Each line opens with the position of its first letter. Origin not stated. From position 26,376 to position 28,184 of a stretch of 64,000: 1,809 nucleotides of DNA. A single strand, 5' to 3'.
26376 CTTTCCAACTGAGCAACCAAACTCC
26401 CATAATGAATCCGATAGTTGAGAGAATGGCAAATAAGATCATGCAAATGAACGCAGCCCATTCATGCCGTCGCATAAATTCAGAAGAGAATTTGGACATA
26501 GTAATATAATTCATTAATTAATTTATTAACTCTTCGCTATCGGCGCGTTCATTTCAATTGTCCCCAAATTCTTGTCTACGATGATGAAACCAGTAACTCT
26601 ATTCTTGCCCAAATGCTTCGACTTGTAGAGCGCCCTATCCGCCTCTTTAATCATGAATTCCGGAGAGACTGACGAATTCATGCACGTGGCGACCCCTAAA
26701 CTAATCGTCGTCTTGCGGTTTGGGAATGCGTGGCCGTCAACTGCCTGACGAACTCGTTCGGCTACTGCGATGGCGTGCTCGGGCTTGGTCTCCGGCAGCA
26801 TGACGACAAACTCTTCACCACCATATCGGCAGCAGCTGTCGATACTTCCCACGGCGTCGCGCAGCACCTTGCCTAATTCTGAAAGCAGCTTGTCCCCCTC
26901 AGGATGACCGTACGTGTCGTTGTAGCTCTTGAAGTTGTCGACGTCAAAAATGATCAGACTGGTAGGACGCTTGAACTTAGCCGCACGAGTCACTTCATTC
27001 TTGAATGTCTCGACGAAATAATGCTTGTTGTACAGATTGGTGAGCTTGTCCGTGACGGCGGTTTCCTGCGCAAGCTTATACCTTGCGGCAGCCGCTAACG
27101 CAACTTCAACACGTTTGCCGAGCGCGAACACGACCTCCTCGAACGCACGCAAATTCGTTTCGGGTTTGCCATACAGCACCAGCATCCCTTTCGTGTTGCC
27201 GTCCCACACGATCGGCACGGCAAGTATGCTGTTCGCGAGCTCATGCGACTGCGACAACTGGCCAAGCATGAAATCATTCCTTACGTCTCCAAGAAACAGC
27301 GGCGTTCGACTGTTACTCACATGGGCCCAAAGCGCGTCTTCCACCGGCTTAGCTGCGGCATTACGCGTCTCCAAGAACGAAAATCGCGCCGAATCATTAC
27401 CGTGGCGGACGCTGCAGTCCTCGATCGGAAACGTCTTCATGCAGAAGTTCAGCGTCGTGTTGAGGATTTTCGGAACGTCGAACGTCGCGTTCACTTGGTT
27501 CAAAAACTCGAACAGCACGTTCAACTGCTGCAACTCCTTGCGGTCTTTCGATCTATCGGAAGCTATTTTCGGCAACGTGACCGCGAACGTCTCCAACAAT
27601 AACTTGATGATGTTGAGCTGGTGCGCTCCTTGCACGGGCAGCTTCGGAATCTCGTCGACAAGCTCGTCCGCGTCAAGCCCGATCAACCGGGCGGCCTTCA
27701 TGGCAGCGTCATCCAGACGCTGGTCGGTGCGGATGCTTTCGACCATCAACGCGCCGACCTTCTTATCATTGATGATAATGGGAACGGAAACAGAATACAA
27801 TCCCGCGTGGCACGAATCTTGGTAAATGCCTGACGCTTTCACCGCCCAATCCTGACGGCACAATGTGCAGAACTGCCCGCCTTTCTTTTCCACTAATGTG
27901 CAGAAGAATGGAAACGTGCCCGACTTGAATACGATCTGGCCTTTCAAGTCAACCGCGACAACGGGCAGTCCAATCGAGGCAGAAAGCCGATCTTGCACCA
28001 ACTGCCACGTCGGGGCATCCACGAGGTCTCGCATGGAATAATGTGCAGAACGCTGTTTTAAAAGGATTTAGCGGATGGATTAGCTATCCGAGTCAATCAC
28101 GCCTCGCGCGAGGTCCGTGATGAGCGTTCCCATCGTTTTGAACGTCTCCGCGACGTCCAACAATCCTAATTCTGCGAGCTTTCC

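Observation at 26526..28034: Intact PocR-GAF-GGDEF diguanylate cyclase inside an archaeal gene neighbourhood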

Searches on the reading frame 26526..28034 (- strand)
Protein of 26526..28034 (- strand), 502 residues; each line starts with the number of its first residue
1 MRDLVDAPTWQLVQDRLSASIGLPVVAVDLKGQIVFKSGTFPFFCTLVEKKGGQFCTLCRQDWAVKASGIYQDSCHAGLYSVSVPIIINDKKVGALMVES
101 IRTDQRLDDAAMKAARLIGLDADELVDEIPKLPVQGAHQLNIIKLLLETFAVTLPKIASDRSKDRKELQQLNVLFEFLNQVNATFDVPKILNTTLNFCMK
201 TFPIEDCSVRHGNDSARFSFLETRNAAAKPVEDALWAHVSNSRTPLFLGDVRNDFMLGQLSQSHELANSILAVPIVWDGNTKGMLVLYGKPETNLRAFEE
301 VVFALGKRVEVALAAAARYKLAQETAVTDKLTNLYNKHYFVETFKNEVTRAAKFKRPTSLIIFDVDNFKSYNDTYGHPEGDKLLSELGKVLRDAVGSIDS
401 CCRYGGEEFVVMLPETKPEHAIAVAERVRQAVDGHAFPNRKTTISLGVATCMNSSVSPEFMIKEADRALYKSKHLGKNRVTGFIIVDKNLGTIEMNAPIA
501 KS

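Call 3: search_protein_families(library=pfam, proteins=[window:26526-28034:-], max_evalue=1)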
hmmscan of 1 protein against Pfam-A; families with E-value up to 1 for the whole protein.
window:26526-28034:- (502 aa): 7 families
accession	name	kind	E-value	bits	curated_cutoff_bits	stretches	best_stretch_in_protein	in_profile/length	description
PF00990.26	GGDEF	-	1.9e-42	145.2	23.8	1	326-479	1-161/161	Diguanylate cyclase, GGDEF domain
PF10114.15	PocR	-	2.1e-23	83.3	23.9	1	3-154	1-157/162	Sensory domain found in PocR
PF13185.12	GAF_2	-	4.3e-11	43.6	28.6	1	218-294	39-115/136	GAF domain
PF01590.32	GAF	-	2.9e-06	28.3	22.4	1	189-313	4-133/133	GAF domain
PF15714.11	SpoVT_C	-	0.0064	17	27.5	0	224-294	38-106/128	Stage V sporulation protein T C-terminal, transcription factor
PF17853.6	GGDEF_2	-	0.0069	17.1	24.5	1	377-448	31-93/116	GGDEF-like domain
PF07420.17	DUF1509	-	0.091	13.2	27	1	144-238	22-99/124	Protein of unknown function (DUF1509)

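Call 4: search_protein_families(library=ncbifam, proteins=[window:26526-28034:-], max_evalue=0.1)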
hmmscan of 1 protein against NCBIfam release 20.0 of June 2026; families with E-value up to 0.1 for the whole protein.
window:26526-28034:- (502 aa): 23 families
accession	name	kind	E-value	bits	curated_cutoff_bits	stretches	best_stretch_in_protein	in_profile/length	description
TIGR00254.1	GGDEF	domain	4.8e-49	166.3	37.4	1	323-481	2-165/168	diguanylate cyclase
NF007135.0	PRK09581.1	equivalog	1e-47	163.1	474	1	323-481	289-453/457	PleD family two-component system response regulator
NF038266.1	diguan_SiaD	equivalog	1.3e-41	142.6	290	1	323-480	91-252/252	biofilm regulation diguanylate cyclase SiaD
NF041606.1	dguan_cyc_DgcA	equivalog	3.9e-40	137.8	370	1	231-481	84-337/340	diguanylate cyclase DgcA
NF007380.0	PRK09894.1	equivalog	2.7e-38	132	256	1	315-481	118-285/296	diguanylate cyclase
NF051473.1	DigCycDgcsShew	equivalog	8.9e-38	130.3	400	1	308-479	117-287/291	diguanylate cyclase DgcS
NF047654.1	DiguCycDgcRLepto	equivalog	1.4e-32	112.8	500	1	308-480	115-293/295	diguanylate cyclase DgcR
NF007423.1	PRK09966.1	equivalog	6.9e-31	107.5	325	1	324-473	237-390/390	diguanylate cyclase DgcN/YfiN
NF007298.0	PRK09776.1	equivalog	3.8e-28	97.9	1135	1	320-481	679-843/1111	diguanylate cyclase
NF011955.1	PRK15426.1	equivalog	2.1e-26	92.2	408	1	325-481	397-559/564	cellulose biosynthesis regulator diguanylate cyclase DgcQ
NF007599.0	PRK10245.1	equivalog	8.7e-26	90.2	402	1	317-480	201-367/371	diguanylate cyclase AdrA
NF040885.1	diguan_DgcJ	equivalog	9.8e-26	90.6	500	1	318-477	333-490/493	diguanylate cyclase DgcJ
NF047872.1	GGDEF_GdpS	equivalog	4.1e-22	78.9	400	1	324-481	185-348/355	GGDEF domain-containing protein GdpS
NF007474.0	PRK10060.1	equivalog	3.8e-21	75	782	1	323-483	234-395/663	cyclic di-GMP phosphodiesterase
NF045675.1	PhdiestaseDibA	equivalog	6.2e-21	74.4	980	1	325-478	202-359/623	phosphodiesterase DibA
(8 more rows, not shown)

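Call 5: search_solved_structures(query=window:26526-28034:-, max_evalue=0.001, show_alignments=2)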
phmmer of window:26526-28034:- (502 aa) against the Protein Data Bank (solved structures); distinct sequences matched with E-value up to 0.001: 51.
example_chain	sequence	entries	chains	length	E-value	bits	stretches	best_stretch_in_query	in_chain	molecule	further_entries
1w25_A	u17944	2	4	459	7.4e-32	113.8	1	323-482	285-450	STALKED-CELL DIFFERENTIATION CONTROLLING PROTEIN | RESPONSE REGULATOR PLED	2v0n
2wb4_A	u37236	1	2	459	7.4e-32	113.8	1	323-482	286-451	DIGUANYLATE CYCLASE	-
9g86_A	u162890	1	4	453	8.1e-32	113.6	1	323-482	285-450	Response regulator PleD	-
9g85_A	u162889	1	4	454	8.2e-32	113.6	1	323-482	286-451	Response regulator PleD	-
3ign_A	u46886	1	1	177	6.9e-30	107.3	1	325-481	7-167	Diguanylate cyclase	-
6d9m_A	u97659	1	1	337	1.4e-29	106.3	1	328-480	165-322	Fusion protein of Endolysin,Response receiver sensor diguanylate cyclase, GAF domain-conta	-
8wcn_A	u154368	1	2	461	6.8e-29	104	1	325-481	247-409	Diguanylate cyclase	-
6hbz_A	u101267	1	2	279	7.2e-29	103.9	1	311-481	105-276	GGDEF domain protein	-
5euh_A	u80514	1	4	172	2.3e-27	99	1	326-481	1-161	Putative GGDEF domain membrane protein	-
3i5c_A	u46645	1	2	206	2.8e-27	98.7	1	326-480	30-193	Fusion of General control protein GCN4 and WSPR response regulator protein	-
3i5a_A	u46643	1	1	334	4.7e-27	97.9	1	323-481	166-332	Response regulator/GGDEF domain protein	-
3i5b_A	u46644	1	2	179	5.7e-27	97.7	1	328-480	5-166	WspR response regulator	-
9t28_A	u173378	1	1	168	5.7e-27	97.7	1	328-480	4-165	diguanylate cyclase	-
3bre_A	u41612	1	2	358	1.4e-26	96.4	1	323-480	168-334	Probable two-component response regulator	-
5llw_B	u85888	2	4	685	3.2e-26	95.2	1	323-480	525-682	Diguanylate cyclase (GGDEF) domain-containing protein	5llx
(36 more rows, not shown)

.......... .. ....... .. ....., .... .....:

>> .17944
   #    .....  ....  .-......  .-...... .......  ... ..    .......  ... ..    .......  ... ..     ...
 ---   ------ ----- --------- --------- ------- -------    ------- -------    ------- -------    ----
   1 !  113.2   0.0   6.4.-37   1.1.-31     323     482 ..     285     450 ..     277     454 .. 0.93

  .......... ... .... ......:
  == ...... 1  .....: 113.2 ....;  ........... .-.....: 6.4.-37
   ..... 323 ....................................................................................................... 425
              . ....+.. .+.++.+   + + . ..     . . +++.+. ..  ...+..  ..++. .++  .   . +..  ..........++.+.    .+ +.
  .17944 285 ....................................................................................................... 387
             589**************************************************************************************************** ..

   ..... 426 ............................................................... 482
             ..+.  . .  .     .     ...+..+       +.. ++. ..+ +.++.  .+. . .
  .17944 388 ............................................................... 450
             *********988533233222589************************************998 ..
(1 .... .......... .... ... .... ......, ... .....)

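Call 9: find_homologous_proteins(query=window:26526-28034:-, max_evalue=1e-10)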
Query window:26526-28034:- (502 aa): 2464 proteins with E <= 1e-10 among 8000 candidates; the best 120 are listed.
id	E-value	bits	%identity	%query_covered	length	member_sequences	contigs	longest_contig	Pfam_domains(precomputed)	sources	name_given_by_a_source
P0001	0.0e+0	1131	100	100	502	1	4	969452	PF13185.13,PF01590.33,PF10114.16,PF00990.27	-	-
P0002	2.3e-279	945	81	99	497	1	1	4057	PF13185.13,PF01590.33,PF10114.16,PF00990.27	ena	-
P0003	5.2e-276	934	80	99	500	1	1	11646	PF13185.13,PF01590.33,PF10114.16,PF00990.27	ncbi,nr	ncbi:diguanylate cyclase [Candidatus Woesearchaeota archaeon]|nr:diguanylate cyclase [Candidatus Woe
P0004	1.0e-261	887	76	99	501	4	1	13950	PF13185.13,PF01590.33,PF10114.16,PF00990.27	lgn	-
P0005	2.1e-253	859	75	100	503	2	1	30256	PF13185.13,PF01590.33,PF10114.16,PF00990.27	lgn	-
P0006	3.1e-252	855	74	98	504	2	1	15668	PF13185.13,PF10114.16,PF00990.27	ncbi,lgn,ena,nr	ncbi:MAG TPA: diguanylate cyclase [Candidatus Binatia bacterium]|nr:diguanylate cyclase [Candidatus 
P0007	9.1e-248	841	73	98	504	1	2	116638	PF13185.13,PF10114.16,PF00990.27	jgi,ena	-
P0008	1.1e-242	824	72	98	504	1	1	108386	PF13185.13,PF10114.16,PF00990.27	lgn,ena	-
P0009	6.6e-204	696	71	85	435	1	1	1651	PF13185.13,PF10114.16,PF00990.27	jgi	jgi:diguanylate cyclase (GGDEF)-like protein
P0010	4.0e-193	660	57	98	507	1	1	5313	PF13185.13,PF01590.33,PF10114.16,PF00990.27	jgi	jgi:diguanylate cyclase (GGDEF)-like protein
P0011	1.4e-149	517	75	60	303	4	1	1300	PF00990.27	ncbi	ncbi:MAG: sensor domain-containing diguanylate cyclase, partial [Nanoarchaeota archaeon]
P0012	1.6e-139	484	71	59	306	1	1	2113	PF00990.27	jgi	-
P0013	2.4e-111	391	39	98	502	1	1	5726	PF10114.16,PF00990.27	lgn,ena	-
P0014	1.4e-108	382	38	99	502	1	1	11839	PF01590.33,PF10114.16,PF00990.27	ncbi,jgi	jgi:diguanylate cyclase (GGDEF)-like protein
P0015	3.0e-104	367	40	99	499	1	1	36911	PF13185.13,PF10114.16,PF00990.27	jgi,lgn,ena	-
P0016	8.9e-102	359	42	95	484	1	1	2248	PF13185.13,PF01590.33,PF10114.16,PF13492.13,PF00990.27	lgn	-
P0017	7.9e-89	317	33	98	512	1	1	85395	PF13185.13,PF01590.33,PF10114.16,PF00990.27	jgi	jgi:diguanylate cyclase (GGDEF)-like protein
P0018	1.5e-86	309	35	98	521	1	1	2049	PF13185.13,PF01590.33,PF10114.16,PF00990.27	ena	-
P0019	2.4e-86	308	33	100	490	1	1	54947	PF10114.16,PF00990.27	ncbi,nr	ncbi:diguanylate cyclase [Candidatus Woesearchaeota archaeon]|nr:diguanylate cyclase [Candidatus Woe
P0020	1.2e-84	303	33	99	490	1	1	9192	PF10114.16,PF00990.27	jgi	-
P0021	2.0e-82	295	31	99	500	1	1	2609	PF10114.16,PF00990.27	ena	-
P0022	4.5e-81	291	32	98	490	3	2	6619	PF10114.16,PF00990.27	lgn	-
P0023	4.8e-77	278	31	96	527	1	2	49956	PF13185.13,PF10114.16,PF00990.27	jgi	-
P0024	3.5e-75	272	32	98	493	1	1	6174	PF10114.16,PF00990.27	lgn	-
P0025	2.3e-71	259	31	95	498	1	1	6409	PF13185.13,PF22335.2,PF10114.16,PF00990.27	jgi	jgi:diguanylate cyclase (GGDEF)-like protein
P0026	1.7e-69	253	31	99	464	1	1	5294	PF13185.13,PF00990.27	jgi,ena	jgi:diguanylate cyclase (GGDEF)-like protein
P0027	7.7e-64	234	30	99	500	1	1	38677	PF13185.13,PF22335.2,PF01590.33,PF10114.16,PF13492.13,PF00990.27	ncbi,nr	ncbi:diguanylate cyclase [Candidatus Woesearchaeota archaeon]|nr:diguanylate cyclase [Candidatus Woe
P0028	1.0e-61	227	32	97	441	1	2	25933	PF00990.27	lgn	-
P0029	5.0e-60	222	40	61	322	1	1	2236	PF00990.27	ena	-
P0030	9.2e-60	221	38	74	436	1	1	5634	PF00990.27,PF17853.7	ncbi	-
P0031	7.6e-59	218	34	74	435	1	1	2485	PF00990.27,PF17853.7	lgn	-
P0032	8.7e-58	214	33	76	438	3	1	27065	PF00990.27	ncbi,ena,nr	ncbi:MAG TPA: GGDEF domain-containing protein [Candidatus Nanoarchaeia archaeon]|nr:GGDEF domain-con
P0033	9.2e-58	214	35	74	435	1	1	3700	PF00990.27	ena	-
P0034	9.6e-58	214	33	76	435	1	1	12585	PF00990.27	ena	-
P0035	7.9e-57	211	34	74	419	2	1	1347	PF00990.27,PF17853.7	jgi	-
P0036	1.6e-56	210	31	96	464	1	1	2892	PF10114.16,PF00990.27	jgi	-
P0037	6.9e-56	208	30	98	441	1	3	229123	PF00990.27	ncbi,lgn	-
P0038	8.0e-56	208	33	74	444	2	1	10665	PF00990.27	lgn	-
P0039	2.0e-55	206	34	74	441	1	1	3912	PF00990.27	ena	-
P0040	2.1e-55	206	35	74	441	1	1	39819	PF00990.27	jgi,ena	-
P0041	4.4e-55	205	36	66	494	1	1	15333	PF00990.27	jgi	-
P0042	1.3e-54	204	34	74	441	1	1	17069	PF00990.27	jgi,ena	-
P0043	2.8e-54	203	31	98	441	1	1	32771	PF00990.27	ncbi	ncbi:MAG: GGDEF domain-containing protein [Candidatus Woesearchaeota archaeon]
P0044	3.6e-54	202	34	74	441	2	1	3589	PF00990.27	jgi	-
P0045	3.9e-54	202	33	74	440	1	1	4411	PF00990.27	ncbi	-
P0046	4.5e-54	202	35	74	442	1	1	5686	PF00990.27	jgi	-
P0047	6.0e-54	202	33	74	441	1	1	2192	PF00990.27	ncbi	-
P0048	1.1e-53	201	32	98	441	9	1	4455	PF00990.27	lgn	-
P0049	2.7e-53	199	34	74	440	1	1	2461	PF24898.3,PF00990.27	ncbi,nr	ncbi:GGDEF domain-containing protein [Candidatus Woesearchaeota archaeon]|nr:GGDEF domain-containing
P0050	8.5e-53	198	35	74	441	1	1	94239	PF00990.27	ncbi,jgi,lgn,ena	-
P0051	1.4e-52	197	37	67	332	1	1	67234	PF00990.27,PF17853.7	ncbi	-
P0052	2.1e-52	196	34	74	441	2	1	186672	PF00990.27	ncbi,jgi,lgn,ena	-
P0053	4.5e-52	195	37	32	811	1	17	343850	PF00990.27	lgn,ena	-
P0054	1.8e-51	193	32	98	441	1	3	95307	PF00990.27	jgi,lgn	jgi:diguanylate cyclase (GGDEF)-like protein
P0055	2.7e-51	193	33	74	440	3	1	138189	PF00990.27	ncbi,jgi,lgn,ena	-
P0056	1.7e-50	190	33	74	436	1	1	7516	PF00990.27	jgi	jgi:diguanylate cyclase (GGDEF)-like protein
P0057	5.0e-50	189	34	74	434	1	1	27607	PF00990.27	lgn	-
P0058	8.3e-50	188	34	66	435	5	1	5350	PF00990.27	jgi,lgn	-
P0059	1.5e-49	187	33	74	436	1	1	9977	PF00990.27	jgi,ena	-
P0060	3.4e-49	186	34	74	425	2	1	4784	PF00990.27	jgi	-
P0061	5.9e-49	185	32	74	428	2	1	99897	PF00990.27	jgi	-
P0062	7.3e-49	185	35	65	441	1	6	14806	PF00990.27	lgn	-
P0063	7.4e-49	185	32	74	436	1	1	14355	PF00990.27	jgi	jgi:diguanylate cyclase (GGDEF)-like protein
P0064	3.5e-48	183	31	74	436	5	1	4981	PF00990.27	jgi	jgi:diguanylate cyclase (GGDEF)-like protein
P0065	8.1e-47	178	30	74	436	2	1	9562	PF00990.27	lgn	-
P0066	1.9e-45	173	34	74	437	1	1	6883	PF00990.27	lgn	-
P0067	4.2e-44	169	34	65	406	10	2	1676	PF13185.13,PF01590.33,PF13492.13,PF00990.27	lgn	-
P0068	1.0e-42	164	37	50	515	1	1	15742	PF13185.13,PF01590.33,PF13492.13,PF00990.27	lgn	-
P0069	1.8e-41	160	35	50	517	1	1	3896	PF13185.13,PF01590.33,PF13492.13,PF00990.27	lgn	-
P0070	6.1e-41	159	34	65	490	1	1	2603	PF13185.13,PF01590.33,PF00990.27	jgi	jgi:diguanylate cyclase (GGDEF)-like protein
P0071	1.1e-40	158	40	43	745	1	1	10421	PF13185.13,PF01590.33,PF10114.16,PF13492.13,PF00990.27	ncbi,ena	-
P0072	1.4e-40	157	37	43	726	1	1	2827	PF13185.13,PF01590.33,PF10114.16,PF13492.13,PF00990.27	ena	-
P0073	3.1e-40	156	36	47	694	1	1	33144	PF13185.13,PF01590.33,PF10114.16,PF13492.13,PF24898.3,PF00990.27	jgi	jgi:diguanylate cyclase (GGDEF)-like protein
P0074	3.8e-40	156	35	31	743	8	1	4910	PF00990.27,PF17853.7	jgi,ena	-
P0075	1.2e-39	154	39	43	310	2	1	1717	PF13185.13,PF01590.33,PF00990.27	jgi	jgi:diguanylate cyclase (GGDEF)-like protein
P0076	2.3e-39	153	36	34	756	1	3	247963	PF00990.27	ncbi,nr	ncbi:MAG: GGDEF domain-containing protein [Myxococcales bacterium]|nr:GGDEF domain-containing protei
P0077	4.2e-39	153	45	36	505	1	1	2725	PF00990.27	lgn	-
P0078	5.2e-39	152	35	31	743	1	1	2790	PF00990.27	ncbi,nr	ncbi:MAG: GGDEF domain-containing protein, partial [Acidobacteriota bacterium]|nr:GGDEF domain-conta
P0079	5.6e-39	152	46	33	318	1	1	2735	PF00990.27,PF00072.31,PF17853.7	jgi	jgi:diguanylate cyclase (GGDEF)-like protein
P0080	6.1e-39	152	37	33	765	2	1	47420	PF00990.27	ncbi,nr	ncbi:MAG: GGDEF domain-containing protein [Gammaproteobacteria bacterium]|nr:GGDEF domain-containing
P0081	7.5e-39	152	37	50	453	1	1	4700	PF01113.27,PF01408.29,PF13185.13,PF01590.33,PF00990.27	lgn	-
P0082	8.7e-39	152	39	52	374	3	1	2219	PF13185.13,PF01590.33,PF13492.13,PF00990.27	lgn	-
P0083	9.4e-39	151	38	42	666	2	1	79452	PF00672.31,PF13185.13,PF01590.33,PF13492.13,PF00990.27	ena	-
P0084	1.1e-38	151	38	52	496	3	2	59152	PF13185.13,PF01590.33,PF13492.13,PF00990.27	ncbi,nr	ncbi:MAG: GGDEF domain-containing protein [Coriobacteriia bacterium]|nr:GGDEF domain-containing prot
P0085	1.2e-38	151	36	43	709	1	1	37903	PF13185.13,PF01590.33,PF00990.27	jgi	jgi:diguanylate cyclase (GGDEF)-like protein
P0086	1.2e-38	151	45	32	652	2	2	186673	PF08447.19,PF13487.13,PF01966.29,PF00989.32,PF00990.27,PF17853.7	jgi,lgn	jgi:diguanylate cyclase (GGDEF)-like protein/putative nucleotidyltransferase with HDIG domain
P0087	1.2e-38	151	49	32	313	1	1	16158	PF00990.27,PF00072.31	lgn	-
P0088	1.3e-38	151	44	31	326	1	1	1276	PF24898.3,PF00990.27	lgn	-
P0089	1.6e-38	151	49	31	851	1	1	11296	PF08447.19,PF13426.14,PF13487.13,PF01966.29,PF05227.20,PF08448.17,PF00989.32,PF00990.27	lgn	-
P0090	2.0e-38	150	33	32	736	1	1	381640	PF00990.27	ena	-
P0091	3.5e-38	150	43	42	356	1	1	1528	PF13185.13,PF01590.33,PF13492.13,PF00990.27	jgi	jgi:diguanylate cyclase (GGDEF)-like protein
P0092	6.3e-38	149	32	73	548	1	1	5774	PF13185.13,PF22335.2,PF01590.33,PF00990.27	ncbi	-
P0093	6.4e-38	149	50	32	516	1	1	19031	PF08447.19,PF13426.14,PF13188.14,PF12860.14,PF08448.17,PF00989.32,PF00990.27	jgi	jgi:diguanylate cyclase (GGDEF)-like protein/PAS domain S-box-containing protein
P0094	6.8e-38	149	35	33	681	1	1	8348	PF00990.27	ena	-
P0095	9.3e-38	148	35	50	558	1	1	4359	PF13426.14,PF13185.13,PF22335.2,PF01590.33,PF08448.17,PF13492.13,PF00989.32,PF00990.27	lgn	-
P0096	9.8e-38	148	34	32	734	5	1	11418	PF00990.27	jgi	jgi:diguanylate cyclase (GGDEF)-like protein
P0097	1.5e-37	147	51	32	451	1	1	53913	PF00990.27,PF00072.31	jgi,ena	jgi:two-component system cell cycle response regulator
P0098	2.5e-37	147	38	46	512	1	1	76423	PF13185.13,PF01590.33,PF13492.13,PF00990.27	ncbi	-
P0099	3.1e-37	146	44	33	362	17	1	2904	PF00990.27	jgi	-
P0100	4.1e-37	146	45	34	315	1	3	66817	PF00990.27,PF00072.31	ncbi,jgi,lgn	jgi:diguanylate cyclase (GGDEF)-like protein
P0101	5.7e-37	146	39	49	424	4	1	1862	PF13185.13,PF01590.33,PF00990.27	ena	-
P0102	5.8e-37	146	35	52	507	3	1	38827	PF13185.13,PF01590.33,PF07614.18,PF13492.13,PF00990.27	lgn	-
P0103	9.7e-37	145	46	32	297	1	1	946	PF00990.27,PF00072.31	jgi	jgi:diguanylate cyclase (GGDEF)-like protein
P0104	1.0e-36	145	48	31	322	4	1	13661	PF00990.27,PF00072.31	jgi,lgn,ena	-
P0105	1.2e-36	145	41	36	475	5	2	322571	PF24898.3,PF00990.27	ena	-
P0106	1.4e-36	144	35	30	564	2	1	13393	PF00990.27,PF17853.7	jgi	-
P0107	1.5e-36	144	30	64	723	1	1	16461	PF00672.31,PF13185.13,PF01590.33,PF13492.13,PF00990.27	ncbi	-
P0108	1.6e-36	144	35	32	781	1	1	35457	PF22335.2,PF00990.27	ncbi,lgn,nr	ncbi:MAG: GGDEF domain-containing protein [Deltaproteobacteria bacterium]|nr:MAG: GGDEF domain-conta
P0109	1.6e-36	144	45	34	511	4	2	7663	PF13185.13,PF13492.13,PF00990.27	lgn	-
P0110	1.7e-36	144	32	33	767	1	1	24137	PF22335.2,PF00990.27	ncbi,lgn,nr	ncbi:MAG: GGDEF domain-containing protein [Rubrivivax sp.]|nr:MAG: GGDEF domain-containing protein [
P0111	1.7e-36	144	31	64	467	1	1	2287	PF13185.13,PF01590.33,PF13492.13,PF00990.27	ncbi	-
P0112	1.7e-36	144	36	49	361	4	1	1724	PF13185.13,PF01590.33,PF13492.13,PF00990.27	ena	-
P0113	1.8e-36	144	35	31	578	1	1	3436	PF00990.27,PF17853.7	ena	-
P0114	2.7e-36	143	39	45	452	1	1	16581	PF13185.13,PF01590.33,PF13492.13,PF00990.27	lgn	-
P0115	3.4e-36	143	37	49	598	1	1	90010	PF13185.13,PF01590.33,PF13492.13,PF00990.27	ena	-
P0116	3.8e-36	143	40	43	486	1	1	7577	PF13185.13,PF01590.33,PF13492.13,PF00990.27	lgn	-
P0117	3.9e-36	143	40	42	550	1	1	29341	PF13185.13,PF01590.33,PF00990.27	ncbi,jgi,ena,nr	ncbi:MAG: sensor domain-containing diguanylate cyclase [Armatimonadetes bacterium]|nr:sensor domain-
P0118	4.2e-36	143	41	41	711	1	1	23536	PF00672.31,PF17201.11,PF13185.13,PF01590.33,PF13492.13,PF17202.11,PF00990.27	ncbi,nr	ncbi:MAG: diguanylate cyclase [Deltaproteobacteria bacterium]|nr:diguanylate cyclase [Deltaproteobac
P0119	4.6e-36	143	30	62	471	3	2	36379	PF22335.2,PF10114.16,PF00990.27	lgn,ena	-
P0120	5.9e-36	142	45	35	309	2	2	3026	PF00990.27,PF00072.31,PF17853.7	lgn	-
